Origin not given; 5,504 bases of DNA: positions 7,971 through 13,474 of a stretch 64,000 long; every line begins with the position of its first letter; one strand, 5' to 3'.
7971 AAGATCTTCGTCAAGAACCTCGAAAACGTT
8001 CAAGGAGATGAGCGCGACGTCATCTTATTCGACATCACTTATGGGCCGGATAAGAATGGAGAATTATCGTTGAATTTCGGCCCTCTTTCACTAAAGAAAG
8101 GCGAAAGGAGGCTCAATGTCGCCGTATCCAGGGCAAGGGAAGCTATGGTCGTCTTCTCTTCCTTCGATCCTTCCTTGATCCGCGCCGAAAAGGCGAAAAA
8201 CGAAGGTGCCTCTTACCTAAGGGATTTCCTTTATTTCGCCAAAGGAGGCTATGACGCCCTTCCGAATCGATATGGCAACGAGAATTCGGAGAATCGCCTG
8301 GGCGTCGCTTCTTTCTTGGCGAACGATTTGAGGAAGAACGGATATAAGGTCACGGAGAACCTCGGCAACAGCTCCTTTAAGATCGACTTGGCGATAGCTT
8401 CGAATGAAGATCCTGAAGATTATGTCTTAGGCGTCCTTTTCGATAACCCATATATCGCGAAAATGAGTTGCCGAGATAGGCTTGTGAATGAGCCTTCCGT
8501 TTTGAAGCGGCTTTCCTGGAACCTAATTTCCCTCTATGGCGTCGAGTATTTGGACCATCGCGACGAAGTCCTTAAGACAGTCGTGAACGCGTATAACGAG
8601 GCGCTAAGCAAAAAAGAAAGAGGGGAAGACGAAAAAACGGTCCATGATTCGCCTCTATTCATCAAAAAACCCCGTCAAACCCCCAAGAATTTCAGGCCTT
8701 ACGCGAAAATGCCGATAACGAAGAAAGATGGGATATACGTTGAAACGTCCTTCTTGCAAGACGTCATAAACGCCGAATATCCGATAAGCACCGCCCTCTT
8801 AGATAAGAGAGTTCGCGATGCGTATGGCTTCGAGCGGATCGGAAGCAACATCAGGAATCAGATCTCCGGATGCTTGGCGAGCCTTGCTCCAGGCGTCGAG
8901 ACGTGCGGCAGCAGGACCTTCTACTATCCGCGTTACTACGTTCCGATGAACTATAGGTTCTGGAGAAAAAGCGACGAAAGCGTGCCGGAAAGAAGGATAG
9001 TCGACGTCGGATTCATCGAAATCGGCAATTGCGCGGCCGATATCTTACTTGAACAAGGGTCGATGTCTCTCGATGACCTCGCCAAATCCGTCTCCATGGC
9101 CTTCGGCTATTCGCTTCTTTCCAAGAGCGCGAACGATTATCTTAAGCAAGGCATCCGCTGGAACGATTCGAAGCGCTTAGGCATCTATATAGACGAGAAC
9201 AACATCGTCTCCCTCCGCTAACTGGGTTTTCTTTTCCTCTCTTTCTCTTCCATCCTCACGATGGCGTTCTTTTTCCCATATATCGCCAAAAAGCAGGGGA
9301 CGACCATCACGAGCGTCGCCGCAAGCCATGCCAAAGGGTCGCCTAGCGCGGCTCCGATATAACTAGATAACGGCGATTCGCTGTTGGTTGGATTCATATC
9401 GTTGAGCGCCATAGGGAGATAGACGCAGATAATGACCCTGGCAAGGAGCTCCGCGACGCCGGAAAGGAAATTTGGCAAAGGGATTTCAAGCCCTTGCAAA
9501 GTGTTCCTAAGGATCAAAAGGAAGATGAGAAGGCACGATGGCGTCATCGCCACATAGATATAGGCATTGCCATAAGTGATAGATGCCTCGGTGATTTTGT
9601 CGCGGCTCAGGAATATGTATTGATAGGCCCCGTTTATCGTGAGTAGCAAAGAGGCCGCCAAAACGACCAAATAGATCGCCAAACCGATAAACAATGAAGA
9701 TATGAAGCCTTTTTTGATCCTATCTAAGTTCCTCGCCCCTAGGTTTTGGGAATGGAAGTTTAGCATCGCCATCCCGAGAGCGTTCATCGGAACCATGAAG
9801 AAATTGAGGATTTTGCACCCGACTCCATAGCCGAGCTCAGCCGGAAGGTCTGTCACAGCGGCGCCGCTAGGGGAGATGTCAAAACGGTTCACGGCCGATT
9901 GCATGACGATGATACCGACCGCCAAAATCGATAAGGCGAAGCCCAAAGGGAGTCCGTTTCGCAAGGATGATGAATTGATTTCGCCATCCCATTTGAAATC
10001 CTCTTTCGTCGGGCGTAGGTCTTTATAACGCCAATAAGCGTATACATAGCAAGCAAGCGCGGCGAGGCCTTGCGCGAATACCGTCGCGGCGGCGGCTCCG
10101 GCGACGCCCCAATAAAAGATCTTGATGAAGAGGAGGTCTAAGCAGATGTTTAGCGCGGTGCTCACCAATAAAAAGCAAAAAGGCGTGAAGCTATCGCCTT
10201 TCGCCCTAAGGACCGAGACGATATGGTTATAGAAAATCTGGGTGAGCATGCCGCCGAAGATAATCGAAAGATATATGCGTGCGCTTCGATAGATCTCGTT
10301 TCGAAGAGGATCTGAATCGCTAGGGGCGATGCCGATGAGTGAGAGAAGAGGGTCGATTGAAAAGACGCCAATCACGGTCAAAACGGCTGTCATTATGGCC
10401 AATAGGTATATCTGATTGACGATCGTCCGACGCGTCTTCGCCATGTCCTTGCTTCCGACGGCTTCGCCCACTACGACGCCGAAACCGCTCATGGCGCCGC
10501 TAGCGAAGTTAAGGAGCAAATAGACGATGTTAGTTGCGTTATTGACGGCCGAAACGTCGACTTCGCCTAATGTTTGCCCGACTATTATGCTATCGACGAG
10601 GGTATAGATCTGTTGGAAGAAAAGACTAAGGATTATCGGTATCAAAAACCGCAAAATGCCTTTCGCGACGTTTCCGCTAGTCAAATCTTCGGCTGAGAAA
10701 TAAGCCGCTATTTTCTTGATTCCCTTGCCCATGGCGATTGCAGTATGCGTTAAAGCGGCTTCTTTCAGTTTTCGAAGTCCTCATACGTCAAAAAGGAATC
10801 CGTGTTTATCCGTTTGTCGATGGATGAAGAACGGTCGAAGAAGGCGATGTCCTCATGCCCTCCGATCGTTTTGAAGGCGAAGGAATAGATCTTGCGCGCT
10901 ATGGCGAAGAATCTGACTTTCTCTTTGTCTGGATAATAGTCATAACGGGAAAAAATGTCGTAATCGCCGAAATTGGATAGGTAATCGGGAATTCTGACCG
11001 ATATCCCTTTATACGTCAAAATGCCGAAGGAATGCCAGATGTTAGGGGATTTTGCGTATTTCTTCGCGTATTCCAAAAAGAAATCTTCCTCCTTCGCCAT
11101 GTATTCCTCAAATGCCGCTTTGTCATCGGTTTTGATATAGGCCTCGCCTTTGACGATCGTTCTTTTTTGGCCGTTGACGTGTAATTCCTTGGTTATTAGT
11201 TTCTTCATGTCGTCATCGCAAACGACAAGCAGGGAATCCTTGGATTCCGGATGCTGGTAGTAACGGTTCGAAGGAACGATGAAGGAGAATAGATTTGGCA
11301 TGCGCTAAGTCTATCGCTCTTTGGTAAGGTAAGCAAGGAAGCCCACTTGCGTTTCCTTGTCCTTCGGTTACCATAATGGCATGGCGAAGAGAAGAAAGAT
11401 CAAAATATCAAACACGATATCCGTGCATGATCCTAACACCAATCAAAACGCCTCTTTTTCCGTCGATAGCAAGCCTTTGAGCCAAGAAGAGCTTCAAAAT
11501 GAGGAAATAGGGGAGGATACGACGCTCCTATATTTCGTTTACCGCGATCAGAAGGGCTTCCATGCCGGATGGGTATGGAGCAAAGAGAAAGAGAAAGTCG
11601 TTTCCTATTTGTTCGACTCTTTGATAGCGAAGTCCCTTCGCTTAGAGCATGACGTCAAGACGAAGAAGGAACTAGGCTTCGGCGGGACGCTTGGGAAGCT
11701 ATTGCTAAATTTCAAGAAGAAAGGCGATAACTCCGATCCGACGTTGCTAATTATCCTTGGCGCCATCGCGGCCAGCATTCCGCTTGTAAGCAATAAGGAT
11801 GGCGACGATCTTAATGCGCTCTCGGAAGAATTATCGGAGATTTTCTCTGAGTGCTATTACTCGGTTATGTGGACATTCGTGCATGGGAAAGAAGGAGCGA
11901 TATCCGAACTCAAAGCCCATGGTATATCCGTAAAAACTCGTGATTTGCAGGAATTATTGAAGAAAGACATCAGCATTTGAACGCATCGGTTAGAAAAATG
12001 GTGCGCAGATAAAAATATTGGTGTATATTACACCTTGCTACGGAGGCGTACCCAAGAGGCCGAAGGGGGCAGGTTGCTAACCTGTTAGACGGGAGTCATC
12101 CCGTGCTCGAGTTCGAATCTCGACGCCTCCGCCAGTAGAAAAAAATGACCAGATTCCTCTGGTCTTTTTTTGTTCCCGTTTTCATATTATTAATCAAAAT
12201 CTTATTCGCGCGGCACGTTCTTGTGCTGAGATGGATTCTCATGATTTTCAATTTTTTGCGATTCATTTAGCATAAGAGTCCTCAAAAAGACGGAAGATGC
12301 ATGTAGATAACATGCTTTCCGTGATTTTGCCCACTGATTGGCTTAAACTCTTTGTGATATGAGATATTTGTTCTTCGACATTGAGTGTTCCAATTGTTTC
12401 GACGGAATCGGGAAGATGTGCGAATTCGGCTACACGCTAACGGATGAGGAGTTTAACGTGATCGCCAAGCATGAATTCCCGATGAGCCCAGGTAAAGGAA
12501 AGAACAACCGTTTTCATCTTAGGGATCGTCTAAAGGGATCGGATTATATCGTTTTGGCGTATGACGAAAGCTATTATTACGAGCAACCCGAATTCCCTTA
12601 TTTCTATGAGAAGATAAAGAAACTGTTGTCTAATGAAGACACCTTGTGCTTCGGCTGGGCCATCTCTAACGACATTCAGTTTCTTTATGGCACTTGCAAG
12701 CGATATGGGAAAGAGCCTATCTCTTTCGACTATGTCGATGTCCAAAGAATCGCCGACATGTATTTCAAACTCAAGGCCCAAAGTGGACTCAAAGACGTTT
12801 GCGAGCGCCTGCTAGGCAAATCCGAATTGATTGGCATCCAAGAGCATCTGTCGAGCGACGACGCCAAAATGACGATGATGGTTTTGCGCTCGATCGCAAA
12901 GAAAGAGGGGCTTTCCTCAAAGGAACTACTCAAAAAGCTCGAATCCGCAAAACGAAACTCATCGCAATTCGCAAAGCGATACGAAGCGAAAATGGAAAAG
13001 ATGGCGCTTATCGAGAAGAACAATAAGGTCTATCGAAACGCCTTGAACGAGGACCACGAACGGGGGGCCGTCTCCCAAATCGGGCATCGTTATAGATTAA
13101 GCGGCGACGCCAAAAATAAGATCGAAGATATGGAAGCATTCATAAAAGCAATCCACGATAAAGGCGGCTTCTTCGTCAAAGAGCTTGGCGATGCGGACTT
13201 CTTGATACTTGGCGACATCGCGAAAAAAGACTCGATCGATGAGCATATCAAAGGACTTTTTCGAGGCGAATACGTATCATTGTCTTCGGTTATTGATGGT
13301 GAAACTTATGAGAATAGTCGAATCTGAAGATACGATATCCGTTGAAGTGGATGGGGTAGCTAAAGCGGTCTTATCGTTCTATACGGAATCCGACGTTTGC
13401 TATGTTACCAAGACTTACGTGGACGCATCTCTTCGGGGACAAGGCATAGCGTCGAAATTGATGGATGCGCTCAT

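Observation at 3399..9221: Stand-alone 1940-aa DUF4011/Upf1-like helicase with extra enzymatic modules: candidate single-protein nucleic-acid surveillance or defence system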

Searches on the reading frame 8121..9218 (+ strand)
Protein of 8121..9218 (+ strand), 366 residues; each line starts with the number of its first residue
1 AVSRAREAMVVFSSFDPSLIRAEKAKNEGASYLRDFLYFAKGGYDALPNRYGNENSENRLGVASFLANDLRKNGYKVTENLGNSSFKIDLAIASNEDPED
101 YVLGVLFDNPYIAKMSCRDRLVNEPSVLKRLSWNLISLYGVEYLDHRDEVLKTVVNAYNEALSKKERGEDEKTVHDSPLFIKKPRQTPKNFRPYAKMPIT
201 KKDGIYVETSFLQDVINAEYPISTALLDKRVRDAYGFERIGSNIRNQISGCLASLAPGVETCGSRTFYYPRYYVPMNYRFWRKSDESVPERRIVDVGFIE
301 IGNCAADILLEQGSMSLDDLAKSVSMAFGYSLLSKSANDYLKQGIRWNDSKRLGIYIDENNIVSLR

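Call 64: predict_structure(alignment_id=A5)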
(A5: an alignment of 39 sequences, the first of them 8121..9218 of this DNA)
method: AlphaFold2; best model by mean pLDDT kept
length: 366 residues; sequences in the alignment: 39
mean_pLDDT: 84.7   pTM: 0.53
mean pLDDT of the five models: 84.7, 84.6, 82.8, 82.7, 82.2
residues with pLDDT >= 90: 197; 70-90: 107; 50-70: 42; < 50: 20
segments of 3 or more residues with pLDDT < 50: 1-7, 51-55, 170-175
pLDDT, mean of each block of 10 residues (from residue 1): 46 82 77 80 70 51 90 92 73 89 84 60 63 84 90 93 72 55 84 92 90 97 97 95 97 97 97 96 84 95 97 97 95 93 97 94 96
secondary structure, 60 per line:
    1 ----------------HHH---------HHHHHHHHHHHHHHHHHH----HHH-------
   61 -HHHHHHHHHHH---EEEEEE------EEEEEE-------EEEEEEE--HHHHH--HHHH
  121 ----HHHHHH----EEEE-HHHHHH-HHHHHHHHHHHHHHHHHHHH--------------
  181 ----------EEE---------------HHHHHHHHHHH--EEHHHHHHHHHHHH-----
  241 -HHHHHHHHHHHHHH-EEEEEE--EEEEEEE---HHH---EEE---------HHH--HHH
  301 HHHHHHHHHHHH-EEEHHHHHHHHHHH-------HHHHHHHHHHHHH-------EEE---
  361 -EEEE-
elements in order: H29-46 H62-72 E76-81 E88-93 E101-107 H110-114 H117-120 H125-130 E135-138 H140-145 H147-166 E191-193 H209-219 H224-235 H242-255 E257-262 E265-271 E281-283 H298-312 E314-316 H317-327 H335-347 E355-357 E362-365

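Call 67: fold_search(model_id=the predicted structure, library=pdb)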
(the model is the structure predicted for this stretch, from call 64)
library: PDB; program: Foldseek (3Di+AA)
matches with E <= 10: 406; with E <= 0.001: 0
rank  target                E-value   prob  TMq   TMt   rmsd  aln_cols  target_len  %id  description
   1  8ij1_A                2.3e-02  0.80  0.16  0.08  20.5       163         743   12  Protomer 1 and 2 of the asymmetry trimer of the Cul2-Rbx1-EloBC-FEM1B ubiquitin ligase complex (released 2024-02-28)
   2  3hrl                  2.9e-02  1.00  0.20  0.71   3.7       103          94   18  Crystal structure of a putative endonuclease-like protein (ngo0050) from neisseria gonorrhoeae (released 2009-06-30)
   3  8dk1_E                2.9e-02  0.63  0.15  0.27  12.5       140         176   14  CryoEM structure of JetABC (head construct) from Pseudomonas aeruginosa PA14 (released 2022-10-05)
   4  9i05_Xi               3.3e-02  0.89  0.20  0.17  15.8       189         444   17  Cryo-EM structure of the large subunit of the mitochondrial ribosome from Toxoplasma gondii (released 2025-06-11)
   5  8b9x_A                5.0e-02  0.33  0.23  0.30  24.2       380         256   10  Chimeric protein of human UFM1 E3 ligase, UFL1, and DDRGK1 (released 2023-10-25)
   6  7shk_A                5.3e-02  0.63  0.16  0.08  20.4       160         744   12  Structure of Xenopus laevis CRL2Lrr1 (State 1) (released 2021-12-08)
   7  9efq_J                6.8e-02  0.69  0.16  0.14  20.5       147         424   10  Cryo-EM structure of COP9 signalosome precatalytic state with neddylated cullin-2 (released 2025-12-03)
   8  6v9i_C                6.8e-02  0.63  0.17  0.09  21.1       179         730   12  cryo-EM structure of Cullin5 bound to RING-box protein 2 (Cul5-Rbx2) (released 2020-04-29)
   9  8qfc_B                7.2e-02  0.72  0.22  0.14   7.1       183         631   12  UFL1 E3 ligase bound 60S ribosome (released 2024-02-21)
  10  8b9x_B                8.6e-02  0.63  0.19  0.25   5.6       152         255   13  Chimeric protein of human UFM1 E3 ligase, UFL1, and DDRGK1 (released 2023-10-25)
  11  7oni_C                1.1e-01  0.57  0.16  0.10  15.0       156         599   12  Structure of Neddylated CUL5 C-terminal region-RBX2-ARIH2* (released 2021-09-15)
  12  2vxz                  1.2e-01  0.60  0.21  0.41   7.1       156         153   13  Crystal Structure of hypothetical protein PyrSV_gp04 from Pyrobaculum spherical virus (released 2009-11-17)
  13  9rvy_C                1.2e-01  0.25  0.13  0.26  14.8       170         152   12  Egalitarian-BicD in complex with K10 TLS RNA (Structure A) (released 2026-03-25)
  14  9qo1_I                1.3e-01  0.57  0.16  0.12  22.6       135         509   12  Activated 9-subunit COP9 signalosome and neddylated SCF (SKP1-SKP2-CKS1) complex structure (released 2026-02-11)
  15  3o6b_B                1.5e-01  0.99  0.16  0.73   2.9        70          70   11  A Dual E3 Mechanism for Rub1 Ligation to Cdc53: Dcn1(P)-Cdc53(WHB) low resolution (released 2010-09-15)
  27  3r3p_B                2.6e-01  0.97  0.21  0.70   4.3       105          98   10  Homing Endonuclease I-Bth0305I Catalytic Domain (released 2011-10-05)
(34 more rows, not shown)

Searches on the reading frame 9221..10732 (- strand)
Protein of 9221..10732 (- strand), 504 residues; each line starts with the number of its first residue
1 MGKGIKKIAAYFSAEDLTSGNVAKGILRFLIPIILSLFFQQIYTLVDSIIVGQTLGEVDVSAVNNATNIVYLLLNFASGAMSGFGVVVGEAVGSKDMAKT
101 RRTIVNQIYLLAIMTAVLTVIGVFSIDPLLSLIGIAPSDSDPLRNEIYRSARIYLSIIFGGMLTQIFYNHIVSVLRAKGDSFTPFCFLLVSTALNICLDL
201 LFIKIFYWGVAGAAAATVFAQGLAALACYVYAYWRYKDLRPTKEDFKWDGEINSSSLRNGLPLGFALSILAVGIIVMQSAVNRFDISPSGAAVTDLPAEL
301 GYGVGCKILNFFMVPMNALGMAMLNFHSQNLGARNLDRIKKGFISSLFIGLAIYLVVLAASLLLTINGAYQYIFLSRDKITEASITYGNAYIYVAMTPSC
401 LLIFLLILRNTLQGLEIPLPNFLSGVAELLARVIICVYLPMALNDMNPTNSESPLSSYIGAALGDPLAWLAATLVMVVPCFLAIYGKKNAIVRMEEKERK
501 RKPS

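Call 9: search_protein_families(library=pfam, proteins=[window:9221-10732:-], max_evalue=0.001)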
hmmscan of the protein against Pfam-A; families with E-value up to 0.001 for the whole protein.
window:9221-10732:- (504 aa): 1 family
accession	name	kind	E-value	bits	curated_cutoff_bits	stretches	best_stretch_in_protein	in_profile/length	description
PF01554.23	MatE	-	6.7e-32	110.8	24.9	2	32-200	1-160/161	MatE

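Call 72: search_protein_families(library=padloc, proteins=[window:9221-10732:-], max_evalue=0.001)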
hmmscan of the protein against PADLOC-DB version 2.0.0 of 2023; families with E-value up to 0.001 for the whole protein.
window:9221-10732:- (504 aa): 0 families

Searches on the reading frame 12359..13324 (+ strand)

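Call 9: search_protein_families(library=pfam, proteins=[window:12359-13324:+], max_evalue=0.001)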
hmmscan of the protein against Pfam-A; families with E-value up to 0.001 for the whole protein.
window:12359-13324:+ (322 aa): 1 family
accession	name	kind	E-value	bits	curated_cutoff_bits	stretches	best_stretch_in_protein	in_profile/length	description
PF00929.31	RNase_T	-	8e-05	23.7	24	1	18-175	16-163/164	Exonuclease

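Call 72: search_protein_families(library=padloc, proteins=[window:12359-13324:+], max_evalue=0.001)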
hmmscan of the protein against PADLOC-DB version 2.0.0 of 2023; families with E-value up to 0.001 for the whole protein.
window:12359-13324:+ (322 aa): 1 family
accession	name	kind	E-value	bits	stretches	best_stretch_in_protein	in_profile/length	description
PDLC01247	DEDDh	-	5.1e-05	22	1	75-176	55-138/139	"CAS-I,CAS-II,CAS-III,CAS-IV,CAS-V,CAS-VI; associated"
